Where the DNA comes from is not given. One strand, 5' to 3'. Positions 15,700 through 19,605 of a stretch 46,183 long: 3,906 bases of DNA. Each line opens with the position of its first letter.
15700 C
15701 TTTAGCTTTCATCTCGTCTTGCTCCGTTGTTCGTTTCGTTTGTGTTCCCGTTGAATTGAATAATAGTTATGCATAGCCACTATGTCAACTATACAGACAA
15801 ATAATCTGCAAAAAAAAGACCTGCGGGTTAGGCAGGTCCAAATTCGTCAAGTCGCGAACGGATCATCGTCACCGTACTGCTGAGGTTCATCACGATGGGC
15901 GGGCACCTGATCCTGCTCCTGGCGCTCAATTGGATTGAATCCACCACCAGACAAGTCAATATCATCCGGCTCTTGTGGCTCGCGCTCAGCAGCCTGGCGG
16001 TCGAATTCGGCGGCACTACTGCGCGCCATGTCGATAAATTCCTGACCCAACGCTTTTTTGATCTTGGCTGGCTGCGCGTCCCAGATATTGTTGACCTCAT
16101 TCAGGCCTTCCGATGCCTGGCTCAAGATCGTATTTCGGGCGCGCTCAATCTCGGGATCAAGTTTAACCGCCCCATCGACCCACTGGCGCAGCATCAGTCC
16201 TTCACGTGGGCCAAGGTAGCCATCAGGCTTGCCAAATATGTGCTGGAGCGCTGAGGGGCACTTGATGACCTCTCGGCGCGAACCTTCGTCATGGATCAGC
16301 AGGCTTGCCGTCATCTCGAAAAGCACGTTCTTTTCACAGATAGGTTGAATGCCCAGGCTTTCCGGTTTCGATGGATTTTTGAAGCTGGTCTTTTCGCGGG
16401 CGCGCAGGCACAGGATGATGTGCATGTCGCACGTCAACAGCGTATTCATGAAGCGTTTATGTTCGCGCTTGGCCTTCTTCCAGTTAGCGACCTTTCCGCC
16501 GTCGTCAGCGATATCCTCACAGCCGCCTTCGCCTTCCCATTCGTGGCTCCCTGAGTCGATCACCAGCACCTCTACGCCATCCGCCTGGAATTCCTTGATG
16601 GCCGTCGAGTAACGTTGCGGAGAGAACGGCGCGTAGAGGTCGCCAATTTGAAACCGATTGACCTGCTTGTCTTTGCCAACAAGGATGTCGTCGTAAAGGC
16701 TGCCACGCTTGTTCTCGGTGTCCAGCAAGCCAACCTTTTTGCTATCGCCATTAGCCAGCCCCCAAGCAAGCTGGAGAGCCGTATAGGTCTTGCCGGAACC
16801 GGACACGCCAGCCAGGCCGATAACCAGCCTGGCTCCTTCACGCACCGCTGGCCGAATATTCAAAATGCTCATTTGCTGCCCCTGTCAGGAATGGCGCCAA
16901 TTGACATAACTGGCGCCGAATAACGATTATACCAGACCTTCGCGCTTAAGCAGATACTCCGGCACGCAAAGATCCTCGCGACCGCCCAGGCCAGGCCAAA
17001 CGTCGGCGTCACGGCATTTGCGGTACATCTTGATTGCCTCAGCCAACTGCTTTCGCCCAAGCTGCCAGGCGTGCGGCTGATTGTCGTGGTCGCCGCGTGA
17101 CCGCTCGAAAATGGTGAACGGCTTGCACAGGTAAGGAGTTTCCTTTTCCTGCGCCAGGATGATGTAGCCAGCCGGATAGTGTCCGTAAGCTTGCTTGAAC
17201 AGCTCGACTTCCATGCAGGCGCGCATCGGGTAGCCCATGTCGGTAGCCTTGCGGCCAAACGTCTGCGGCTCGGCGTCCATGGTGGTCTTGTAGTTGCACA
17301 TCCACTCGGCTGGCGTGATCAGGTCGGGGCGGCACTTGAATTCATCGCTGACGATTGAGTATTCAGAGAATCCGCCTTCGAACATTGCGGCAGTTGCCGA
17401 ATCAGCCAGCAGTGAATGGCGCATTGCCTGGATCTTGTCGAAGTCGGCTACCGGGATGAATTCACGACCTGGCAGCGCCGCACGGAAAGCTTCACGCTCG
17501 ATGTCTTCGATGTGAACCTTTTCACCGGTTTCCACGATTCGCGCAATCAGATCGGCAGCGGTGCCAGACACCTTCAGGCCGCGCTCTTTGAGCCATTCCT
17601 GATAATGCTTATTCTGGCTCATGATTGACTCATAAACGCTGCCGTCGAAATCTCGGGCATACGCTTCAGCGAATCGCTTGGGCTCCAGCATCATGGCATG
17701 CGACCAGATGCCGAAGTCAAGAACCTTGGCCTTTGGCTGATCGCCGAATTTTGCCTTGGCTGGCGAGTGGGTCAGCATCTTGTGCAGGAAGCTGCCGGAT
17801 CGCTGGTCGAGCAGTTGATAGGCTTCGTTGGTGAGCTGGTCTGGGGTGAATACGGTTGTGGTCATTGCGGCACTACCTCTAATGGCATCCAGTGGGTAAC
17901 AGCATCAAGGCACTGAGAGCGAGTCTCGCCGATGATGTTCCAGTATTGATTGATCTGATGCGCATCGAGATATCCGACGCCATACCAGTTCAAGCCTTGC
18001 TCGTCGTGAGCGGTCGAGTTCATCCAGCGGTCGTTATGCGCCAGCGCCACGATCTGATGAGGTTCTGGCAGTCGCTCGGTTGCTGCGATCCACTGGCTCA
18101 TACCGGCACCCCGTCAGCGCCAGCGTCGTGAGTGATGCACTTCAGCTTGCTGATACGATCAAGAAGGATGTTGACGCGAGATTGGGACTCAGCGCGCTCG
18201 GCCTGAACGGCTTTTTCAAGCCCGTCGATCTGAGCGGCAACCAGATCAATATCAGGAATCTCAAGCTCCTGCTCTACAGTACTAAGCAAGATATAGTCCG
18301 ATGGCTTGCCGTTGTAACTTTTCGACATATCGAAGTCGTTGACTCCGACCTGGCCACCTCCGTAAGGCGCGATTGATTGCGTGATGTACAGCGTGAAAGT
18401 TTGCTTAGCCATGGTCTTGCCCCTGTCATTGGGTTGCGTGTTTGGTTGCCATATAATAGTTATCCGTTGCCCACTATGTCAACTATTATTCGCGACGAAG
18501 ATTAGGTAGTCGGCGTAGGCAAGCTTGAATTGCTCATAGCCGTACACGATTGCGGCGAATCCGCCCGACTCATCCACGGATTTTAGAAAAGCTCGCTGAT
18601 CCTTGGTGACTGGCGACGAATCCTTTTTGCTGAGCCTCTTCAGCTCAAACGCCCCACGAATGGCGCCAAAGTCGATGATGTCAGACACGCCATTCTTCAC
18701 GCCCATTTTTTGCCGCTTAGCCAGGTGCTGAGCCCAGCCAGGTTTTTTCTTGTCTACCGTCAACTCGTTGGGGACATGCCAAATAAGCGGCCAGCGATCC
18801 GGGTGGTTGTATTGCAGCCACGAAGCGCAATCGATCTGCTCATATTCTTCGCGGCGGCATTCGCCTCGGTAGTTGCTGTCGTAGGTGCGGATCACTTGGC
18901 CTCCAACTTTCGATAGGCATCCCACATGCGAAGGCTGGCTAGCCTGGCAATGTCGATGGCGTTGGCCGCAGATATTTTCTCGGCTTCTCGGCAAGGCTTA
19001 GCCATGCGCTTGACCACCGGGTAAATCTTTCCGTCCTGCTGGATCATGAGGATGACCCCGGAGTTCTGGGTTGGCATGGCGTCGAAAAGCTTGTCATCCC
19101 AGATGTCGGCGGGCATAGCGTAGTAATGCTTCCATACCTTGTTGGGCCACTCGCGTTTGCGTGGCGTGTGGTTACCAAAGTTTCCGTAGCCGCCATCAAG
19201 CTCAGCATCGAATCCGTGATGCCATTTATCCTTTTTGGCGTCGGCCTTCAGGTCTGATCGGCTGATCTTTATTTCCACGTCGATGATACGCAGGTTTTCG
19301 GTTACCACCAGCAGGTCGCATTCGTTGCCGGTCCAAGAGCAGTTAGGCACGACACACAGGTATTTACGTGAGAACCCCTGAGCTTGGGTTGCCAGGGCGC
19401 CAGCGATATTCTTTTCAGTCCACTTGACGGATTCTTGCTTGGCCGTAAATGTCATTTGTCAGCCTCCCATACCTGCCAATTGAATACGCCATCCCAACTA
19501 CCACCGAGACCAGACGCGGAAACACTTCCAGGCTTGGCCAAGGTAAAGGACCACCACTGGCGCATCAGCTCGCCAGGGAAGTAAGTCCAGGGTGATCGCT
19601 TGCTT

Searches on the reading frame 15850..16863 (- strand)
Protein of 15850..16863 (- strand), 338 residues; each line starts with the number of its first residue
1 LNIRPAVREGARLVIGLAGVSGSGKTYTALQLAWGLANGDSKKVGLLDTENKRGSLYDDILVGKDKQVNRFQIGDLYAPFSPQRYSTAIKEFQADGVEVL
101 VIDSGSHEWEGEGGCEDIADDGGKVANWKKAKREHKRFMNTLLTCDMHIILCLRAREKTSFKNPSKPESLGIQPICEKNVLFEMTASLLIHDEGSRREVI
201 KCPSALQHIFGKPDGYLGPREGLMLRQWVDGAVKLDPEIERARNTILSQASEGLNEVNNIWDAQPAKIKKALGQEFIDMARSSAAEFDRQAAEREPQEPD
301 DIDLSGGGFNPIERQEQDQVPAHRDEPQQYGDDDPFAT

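Call 40: search_protein_families(library=phrogs, proteins=[window:15850-16863:-], max_evalue=0.001)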
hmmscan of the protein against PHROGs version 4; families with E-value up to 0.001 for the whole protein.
window:15850-16863:- (338 aa): 3 families
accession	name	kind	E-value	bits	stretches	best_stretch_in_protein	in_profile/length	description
phrog_1366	-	unknown function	1.3e-75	255.8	1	1-295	3-294/307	-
phrog_239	-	DNA, RNA and nucleotide metabolism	0.00026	21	1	14-110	360-454/801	DNA primase/helicase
phrog_164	-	DNA, RNA and nucleotide metabolism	0.00093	19.3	0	22-101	235-305/500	ParA-like partition protein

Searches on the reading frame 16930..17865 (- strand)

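Call 40: search_protein_families(library=phrogs, proteins=[window:16930-17865:-], max_evalue=0.001)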
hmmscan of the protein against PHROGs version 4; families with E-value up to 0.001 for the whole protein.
window:16930-17865:- (312 aa): 2 families
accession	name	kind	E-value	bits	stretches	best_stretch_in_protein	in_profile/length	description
phrog_412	-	DNA, RNA and nucleotide metabolism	4.5e-49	168.9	1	1-308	134-409/440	exonuclease VIII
phrog_607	-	DNA, RNA and nucleotide metabolism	7.8e-09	35.3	1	12-293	584-859/883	exonuclease VII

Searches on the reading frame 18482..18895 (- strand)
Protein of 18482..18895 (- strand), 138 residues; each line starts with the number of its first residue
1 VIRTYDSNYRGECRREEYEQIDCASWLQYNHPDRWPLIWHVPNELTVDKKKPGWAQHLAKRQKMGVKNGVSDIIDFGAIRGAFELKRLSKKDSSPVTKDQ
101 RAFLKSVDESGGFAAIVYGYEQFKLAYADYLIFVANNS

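Call 40: search_protein_families(library=phrogs, proteins=[window:18482-18895:-], max_evalue=0.001)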
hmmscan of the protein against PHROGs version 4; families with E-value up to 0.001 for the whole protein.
window:18482-18895:- (138 aa): 2 families
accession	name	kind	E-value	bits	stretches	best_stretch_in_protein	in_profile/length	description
phrog_824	-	unknown function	4.4e-32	113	1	3-132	53-176/265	-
phrog_2363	-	unknown function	0.00015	22.4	1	15-131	60-171/192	-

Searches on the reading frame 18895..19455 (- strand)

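Call 40: search_protein_families(library=phrogs, proteins=[window:18895-19455:-], max_evalue=0.001)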
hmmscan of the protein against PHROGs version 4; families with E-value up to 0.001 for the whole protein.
window:18895-19455:- (187 aa): 1 family
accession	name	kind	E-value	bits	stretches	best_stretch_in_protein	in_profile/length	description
phrog_2776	-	unknown function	8.1e-25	88.6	1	6-185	8-153/181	-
